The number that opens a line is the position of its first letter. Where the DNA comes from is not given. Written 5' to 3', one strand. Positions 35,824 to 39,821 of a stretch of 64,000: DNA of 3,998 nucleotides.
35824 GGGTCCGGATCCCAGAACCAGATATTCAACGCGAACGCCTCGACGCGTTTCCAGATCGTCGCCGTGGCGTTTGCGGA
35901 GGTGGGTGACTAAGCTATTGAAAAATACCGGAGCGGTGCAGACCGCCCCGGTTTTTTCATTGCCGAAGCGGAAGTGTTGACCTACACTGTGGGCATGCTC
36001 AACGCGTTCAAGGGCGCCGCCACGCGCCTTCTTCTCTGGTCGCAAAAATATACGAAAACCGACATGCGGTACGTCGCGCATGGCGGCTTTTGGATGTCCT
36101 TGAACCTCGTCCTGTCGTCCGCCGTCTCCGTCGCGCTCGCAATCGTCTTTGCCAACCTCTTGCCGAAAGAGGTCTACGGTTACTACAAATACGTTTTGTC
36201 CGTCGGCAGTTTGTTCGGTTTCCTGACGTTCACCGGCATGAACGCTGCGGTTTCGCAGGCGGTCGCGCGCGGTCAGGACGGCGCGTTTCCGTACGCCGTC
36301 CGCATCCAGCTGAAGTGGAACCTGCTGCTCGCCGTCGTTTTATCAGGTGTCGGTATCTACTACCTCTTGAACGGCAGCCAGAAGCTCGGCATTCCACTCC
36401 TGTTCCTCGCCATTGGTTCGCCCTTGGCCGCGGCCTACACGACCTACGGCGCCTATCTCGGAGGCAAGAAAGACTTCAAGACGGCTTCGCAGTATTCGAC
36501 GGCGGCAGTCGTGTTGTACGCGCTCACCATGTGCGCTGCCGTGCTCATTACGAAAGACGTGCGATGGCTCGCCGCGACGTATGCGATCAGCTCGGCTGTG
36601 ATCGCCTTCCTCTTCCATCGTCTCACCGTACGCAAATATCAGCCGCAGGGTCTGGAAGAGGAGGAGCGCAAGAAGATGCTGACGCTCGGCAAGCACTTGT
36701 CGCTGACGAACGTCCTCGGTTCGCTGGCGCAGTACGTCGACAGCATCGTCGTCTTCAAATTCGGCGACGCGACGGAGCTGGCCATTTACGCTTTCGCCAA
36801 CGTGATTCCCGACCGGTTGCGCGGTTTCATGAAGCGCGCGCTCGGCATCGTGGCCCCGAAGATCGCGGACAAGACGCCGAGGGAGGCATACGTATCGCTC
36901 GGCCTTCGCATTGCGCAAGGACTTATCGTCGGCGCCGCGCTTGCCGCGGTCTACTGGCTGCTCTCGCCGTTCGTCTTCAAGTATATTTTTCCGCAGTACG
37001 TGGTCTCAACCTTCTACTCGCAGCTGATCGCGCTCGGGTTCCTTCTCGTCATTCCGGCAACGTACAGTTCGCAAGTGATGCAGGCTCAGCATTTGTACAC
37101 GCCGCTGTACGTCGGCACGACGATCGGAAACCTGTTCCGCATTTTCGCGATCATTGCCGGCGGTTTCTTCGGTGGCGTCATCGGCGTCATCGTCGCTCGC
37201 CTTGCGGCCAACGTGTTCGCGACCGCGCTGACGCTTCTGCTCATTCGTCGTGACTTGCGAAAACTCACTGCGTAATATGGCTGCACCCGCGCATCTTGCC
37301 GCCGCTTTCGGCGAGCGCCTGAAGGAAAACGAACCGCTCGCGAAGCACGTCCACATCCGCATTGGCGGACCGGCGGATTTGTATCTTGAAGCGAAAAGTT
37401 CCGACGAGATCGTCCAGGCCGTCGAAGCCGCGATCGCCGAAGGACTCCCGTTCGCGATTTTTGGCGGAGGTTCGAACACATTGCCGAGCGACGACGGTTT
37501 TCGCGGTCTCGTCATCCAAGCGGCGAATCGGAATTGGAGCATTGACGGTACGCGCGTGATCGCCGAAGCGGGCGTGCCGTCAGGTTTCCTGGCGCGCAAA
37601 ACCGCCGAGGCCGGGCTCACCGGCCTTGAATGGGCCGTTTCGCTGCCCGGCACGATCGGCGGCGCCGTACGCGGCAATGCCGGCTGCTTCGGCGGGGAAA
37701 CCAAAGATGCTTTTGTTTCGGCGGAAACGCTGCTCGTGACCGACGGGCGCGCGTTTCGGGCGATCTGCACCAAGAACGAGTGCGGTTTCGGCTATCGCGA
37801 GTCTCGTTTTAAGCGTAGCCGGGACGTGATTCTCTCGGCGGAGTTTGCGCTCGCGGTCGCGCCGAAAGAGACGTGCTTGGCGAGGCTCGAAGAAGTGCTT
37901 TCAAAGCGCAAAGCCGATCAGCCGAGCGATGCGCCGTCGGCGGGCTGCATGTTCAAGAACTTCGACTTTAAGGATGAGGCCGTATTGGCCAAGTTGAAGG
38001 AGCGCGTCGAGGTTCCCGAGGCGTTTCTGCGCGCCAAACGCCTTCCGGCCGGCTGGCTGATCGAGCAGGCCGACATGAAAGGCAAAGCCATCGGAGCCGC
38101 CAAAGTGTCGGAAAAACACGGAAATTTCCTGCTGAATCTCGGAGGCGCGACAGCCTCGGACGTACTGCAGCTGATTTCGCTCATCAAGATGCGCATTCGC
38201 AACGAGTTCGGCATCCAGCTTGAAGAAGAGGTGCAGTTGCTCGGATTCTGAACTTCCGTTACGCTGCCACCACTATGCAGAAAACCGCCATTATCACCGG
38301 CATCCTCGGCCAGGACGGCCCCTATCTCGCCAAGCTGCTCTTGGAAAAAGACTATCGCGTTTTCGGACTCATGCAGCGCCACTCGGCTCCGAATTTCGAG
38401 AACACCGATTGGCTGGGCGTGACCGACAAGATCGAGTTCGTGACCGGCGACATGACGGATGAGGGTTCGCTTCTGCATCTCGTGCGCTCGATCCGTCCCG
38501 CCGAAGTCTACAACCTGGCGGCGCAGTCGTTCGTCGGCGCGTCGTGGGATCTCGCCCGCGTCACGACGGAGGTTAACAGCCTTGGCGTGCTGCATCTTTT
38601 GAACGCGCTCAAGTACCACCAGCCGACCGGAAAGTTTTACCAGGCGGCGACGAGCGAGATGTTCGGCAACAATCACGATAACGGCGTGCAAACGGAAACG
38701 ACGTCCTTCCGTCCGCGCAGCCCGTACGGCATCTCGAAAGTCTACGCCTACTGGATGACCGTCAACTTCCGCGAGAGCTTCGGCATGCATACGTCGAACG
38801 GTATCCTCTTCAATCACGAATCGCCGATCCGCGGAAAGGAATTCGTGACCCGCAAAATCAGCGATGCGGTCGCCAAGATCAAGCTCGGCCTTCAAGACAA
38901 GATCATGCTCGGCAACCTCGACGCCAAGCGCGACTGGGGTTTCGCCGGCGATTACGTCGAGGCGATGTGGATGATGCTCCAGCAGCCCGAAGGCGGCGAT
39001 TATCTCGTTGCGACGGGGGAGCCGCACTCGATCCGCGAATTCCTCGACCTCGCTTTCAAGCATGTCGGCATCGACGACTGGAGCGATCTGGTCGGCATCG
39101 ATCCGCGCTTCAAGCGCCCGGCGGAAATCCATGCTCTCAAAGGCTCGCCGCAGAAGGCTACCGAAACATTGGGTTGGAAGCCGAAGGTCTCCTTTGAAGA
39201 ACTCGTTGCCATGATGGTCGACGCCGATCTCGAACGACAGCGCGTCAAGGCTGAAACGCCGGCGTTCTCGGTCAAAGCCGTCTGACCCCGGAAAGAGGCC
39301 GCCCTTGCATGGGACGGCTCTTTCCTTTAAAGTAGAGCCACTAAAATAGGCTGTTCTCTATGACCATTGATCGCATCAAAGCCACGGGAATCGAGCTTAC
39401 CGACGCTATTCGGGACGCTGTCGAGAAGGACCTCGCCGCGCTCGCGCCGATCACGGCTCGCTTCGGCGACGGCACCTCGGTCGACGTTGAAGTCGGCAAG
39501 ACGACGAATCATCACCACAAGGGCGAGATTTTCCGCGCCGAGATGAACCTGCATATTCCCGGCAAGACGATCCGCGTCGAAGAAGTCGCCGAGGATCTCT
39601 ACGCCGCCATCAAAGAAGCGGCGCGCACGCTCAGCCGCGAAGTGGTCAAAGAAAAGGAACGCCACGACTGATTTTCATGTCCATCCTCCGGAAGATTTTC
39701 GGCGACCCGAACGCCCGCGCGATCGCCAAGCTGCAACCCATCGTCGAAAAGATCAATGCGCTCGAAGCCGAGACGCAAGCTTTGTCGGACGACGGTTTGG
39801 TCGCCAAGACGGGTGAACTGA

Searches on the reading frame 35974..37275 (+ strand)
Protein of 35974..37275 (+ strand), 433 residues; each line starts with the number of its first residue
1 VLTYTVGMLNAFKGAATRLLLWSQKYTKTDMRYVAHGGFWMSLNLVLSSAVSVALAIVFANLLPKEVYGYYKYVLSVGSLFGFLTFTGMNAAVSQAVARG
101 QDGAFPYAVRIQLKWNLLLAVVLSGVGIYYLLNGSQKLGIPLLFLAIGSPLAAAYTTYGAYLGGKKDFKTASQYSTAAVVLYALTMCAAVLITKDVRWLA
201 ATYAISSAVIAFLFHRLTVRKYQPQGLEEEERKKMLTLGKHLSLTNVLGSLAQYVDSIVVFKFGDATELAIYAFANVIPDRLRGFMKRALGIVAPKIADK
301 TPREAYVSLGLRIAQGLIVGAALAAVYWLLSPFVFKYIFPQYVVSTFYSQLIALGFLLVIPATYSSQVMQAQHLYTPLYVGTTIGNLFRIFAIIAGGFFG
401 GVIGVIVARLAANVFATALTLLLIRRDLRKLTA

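Call 9: search_protein_families(library=pfam, proteins=[window:35974-37275:+], max_evalue=0.1)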
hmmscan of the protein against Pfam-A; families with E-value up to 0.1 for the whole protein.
window:35974-37275:+ (433 aa): 3 families
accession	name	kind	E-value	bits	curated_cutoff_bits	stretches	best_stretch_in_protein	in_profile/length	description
PF01943.22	Polysacc_synt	-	4.7e-13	49.6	28.2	1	36-276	3-248/274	Polysaccharide biosynthesis protein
PF13440.11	Polysacc_synt_3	-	9.2e-09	35.4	23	1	58-280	1-222/293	Polysaccharide biosynthesis protein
PF01554.23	MatE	-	0.00087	19.5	24.9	0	143-194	40-91/161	MatE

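Call 52: find_homologous_proteins(query=window:35974-37275:+)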
Query window:35974-37275:+ (433 aa): 133 proteins with E <= 0.001 among 8000 candidates; the best 120 are listed.
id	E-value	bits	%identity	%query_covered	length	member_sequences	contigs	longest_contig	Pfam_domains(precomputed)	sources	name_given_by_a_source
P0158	2.4e-243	826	90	98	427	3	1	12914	PF01943.23,PF13440.12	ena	-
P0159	9.9e-211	718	77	98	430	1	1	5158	PF01943.23,PF13440.12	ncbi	-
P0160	2.4e-126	440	52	97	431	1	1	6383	PF01943.23,PF13440.12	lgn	-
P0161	5.2e-102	360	51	76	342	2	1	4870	PF01943.23,PF13440.12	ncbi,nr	ncbi:MAG TPA: oligosaccharide flippase family protein, partial [Patescibacteria group bacterium]|nr:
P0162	1.1e-94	336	41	95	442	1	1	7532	PF01943.23,PF13440.12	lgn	-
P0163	2.2e-90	322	40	98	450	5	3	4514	PF01943.23,PF13440.12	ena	-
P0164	3.4e-84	302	38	97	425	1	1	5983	PF01943.23,PF13440.12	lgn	-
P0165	2.2e-82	296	38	95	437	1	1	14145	PF01943.23,PF13440.12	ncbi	-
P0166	8.6e-79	284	37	94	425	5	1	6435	PF01943.23,PF13440.12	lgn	-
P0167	5.8e-78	281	37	95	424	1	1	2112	PF01943.23,PF13440.12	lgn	-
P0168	1.8e-77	280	38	93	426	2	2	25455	PF01943.23,PF13440.12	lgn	-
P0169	2.5e-77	279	36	94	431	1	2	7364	PF01943.23,PF13440.12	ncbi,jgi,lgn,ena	-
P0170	3.6e-77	279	36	95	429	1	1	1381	PF01943.23,PF13440.12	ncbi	-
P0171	9.7e-76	274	37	98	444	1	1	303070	PF01943.23,PF13440.12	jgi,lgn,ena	-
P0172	4.6e-73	265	35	97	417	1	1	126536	PF01943.23,PF13440.12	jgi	jgi:O-antigen/teichoic acid export membrane protein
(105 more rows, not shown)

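Call 53: find_encoding_contigs(protein=P0158, flank=10000, max_places=4)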
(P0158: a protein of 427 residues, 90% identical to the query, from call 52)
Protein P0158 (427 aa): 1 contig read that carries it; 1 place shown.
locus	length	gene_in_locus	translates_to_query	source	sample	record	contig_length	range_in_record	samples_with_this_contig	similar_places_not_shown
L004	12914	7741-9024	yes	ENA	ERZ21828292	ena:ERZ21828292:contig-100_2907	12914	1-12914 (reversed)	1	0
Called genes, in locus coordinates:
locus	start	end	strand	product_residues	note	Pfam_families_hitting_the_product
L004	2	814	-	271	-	?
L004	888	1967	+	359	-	PF13439:Glyco_transf_4, PF13579:Glyco_trans_4_4 (weak), PF20706:GT4-conflict, PF00534:Glycos_transf_1, PF13692:Glyco_trans_1_4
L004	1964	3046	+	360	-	PF13439:Glyco_transf_4 (weak), PF13579:Glyco_trans_4_4, PF00534:Glycos_transf_1, PF13692:Glyco_trans_1_4, PF13524:Glyco_trans_1_2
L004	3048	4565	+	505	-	PF13522:GATase_6, PF13537:GATase_7, PF00733:Asn_synthase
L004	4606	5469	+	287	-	PF13489:Methyltransf_23, PF13847:Methyltransf_31, PF08241:Methyltransf_11, PF08242:Methyltransf_12, PF13649:Methyltransf_25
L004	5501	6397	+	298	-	PF01073:3Beta_HSD, PF01370:Epimerase, PF02719:Polysacc_synt_2 (faint), PF04321:RmlD_sub_bind, PF07993:NAD_binding_4 (faint), PF16363:GDP_Man_Dehyd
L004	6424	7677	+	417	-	PF08421:Methyltransf_13, PF13489:Methyltransf_23, PF08242:Methyltransf_12 (weak), PF08484:Methyltransf_14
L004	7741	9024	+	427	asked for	PF01943:Polysacc_synt, PF13440:Polysacc_synt_3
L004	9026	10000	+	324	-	PF01565:FAD_binding_4, PF02873:MurB_C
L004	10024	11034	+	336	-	PF01370:Epimerase, PF16363:GDP_Man_Dehyd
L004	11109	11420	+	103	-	PF02482:Ribosomal_S30AE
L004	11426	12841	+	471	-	PF07517:SecA_DEAD, PF01043:SecA_PP_bind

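Call 54: find_encoding_contigs(protein=P0159, flank=10000, max_places=4)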
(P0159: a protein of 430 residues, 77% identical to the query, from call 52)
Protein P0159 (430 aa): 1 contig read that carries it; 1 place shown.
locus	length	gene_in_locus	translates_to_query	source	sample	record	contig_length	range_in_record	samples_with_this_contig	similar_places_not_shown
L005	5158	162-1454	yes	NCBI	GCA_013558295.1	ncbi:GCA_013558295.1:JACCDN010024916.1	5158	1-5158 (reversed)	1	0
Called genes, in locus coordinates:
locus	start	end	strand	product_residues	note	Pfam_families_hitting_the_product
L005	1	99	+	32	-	?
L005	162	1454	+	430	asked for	PF01943:Polysacc_synt, PF13440:Polysacc_synt_3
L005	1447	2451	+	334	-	PF01565:FAD_binding_4, PF02873:MurB_C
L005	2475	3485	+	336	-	PF01370:Epimerase, PF04321:RmlD_sub_bind (weak), PF16363:GDP_Man_Dehyd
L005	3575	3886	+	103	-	PF02482:Ribosomal_S30AE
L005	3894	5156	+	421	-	?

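Call 55: find_encoding_contigs(protein=P0160, flank=10000, max_places=4)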
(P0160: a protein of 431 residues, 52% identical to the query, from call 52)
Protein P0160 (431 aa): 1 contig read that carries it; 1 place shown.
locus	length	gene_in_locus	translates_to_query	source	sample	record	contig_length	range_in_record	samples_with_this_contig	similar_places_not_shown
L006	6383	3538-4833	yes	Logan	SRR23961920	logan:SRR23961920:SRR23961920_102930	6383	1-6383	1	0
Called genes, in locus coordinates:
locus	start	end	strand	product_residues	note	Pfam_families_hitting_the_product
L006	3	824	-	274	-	?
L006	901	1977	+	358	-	PF13439:Glyco_transf_4, PF13579:Glyco_trans_4_4 (weak), PF20706:GT4-conflict, PF00534:Glycos_transf_1, PF13692:Glyco_trans_1_4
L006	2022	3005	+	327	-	PF05401:NodS, PF08003:Methyltransf_9 (weak), PF13489:Methyltransf_23, PF00398:RrnaAD (weak), PF13847:Methyltransf_31, PF08241:Methyltransf_11, PF08242:Methyltransf_12, PF13649:Methyltransf_25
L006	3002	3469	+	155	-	-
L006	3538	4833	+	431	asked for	PF01943:Polysacc_synt, PF13440:Polysacc_synt_3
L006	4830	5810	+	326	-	PF01565:FAD_binding_4, PF02873:MurB_C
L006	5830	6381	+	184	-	?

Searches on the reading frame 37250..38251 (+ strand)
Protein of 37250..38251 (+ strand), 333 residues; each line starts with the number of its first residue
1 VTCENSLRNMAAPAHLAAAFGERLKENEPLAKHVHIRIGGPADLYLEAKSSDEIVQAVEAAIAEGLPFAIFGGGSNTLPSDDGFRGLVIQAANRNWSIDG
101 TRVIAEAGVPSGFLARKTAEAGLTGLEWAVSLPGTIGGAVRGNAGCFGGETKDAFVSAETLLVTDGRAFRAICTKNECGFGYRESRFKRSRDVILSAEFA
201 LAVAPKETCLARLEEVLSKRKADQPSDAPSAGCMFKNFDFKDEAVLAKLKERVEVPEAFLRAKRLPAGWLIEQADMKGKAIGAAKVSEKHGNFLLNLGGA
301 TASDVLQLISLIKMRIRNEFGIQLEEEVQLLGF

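Call 9: search_protein_families(library=pfam, proteins=[window:37250-38251:+], max_evalue=0.1)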
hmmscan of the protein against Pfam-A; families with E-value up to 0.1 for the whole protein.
window:37250-38251:+ (333 aa): 2 families
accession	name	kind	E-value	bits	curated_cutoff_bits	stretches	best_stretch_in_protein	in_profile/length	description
PF02873.21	MurB_C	-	1.2e-30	106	27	1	211-330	4-98/99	UDP-N-acetylenolpyruvoylglucosamine reductase, C-terminal domain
PF01565.28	FAD_binding_4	-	4.4e-20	72.2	26.4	1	43-170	2-137/139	FAD binding domain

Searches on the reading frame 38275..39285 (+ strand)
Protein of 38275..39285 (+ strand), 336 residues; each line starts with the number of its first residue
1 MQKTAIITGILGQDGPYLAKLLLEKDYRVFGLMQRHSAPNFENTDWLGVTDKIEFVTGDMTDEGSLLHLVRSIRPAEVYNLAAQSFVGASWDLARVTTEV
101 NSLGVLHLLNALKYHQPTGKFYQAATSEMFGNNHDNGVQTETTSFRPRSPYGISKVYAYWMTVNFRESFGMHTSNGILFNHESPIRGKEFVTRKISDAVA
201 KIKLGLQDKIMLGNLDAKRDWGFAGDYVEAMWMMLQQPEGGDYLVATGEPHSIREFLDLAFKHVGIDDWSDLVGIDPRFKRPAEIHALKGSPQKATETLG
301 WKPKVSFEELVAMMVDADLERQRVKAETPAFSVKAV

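Call 21: search_protein_families(library=pfam, proteins=[window:38275-39285:+], max_evalue=0.00001)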
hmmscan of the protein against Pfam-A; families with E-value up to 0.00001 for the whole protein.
window:38275-39285:+ (336 aa): 2 families
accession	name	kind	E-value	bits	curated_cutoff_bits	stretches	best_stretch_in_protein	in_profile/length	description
PF16363.11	GDP_Man_Dehyd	-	3.9e-118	395.1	27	1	6-314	1-332/332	GDP-mannose 4,6 dehydratase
PF01370.27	Epimerase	-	6.3e-60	203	20.9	1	6-244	2-238/240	NAD dependent epimerase/dehydratase family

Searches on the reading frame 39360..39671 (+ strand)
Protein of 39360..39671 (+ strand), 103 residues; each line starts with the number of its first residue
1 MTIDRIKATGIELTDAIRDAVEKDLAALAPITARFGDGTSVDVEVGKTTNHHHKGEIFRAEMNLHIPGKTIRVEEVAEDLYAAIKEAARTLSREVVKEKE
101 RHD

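Call 21: search_protein_families(library=pfam, proteins=[window:39360-39671:+], max_evalue=0.00001)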
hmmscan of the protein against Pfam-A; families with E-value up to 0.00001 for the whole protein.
window:39360-39671:+ (103 aa): 1 family
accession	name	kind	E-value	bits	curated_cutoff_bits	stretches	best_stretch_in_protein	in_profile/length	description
PF02482.25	Ribosomal_S30AE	-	7.4e-18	65.5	23.7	1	6-102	3-87/88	Sigma 54 modulation protein / S30EA ribosomal protein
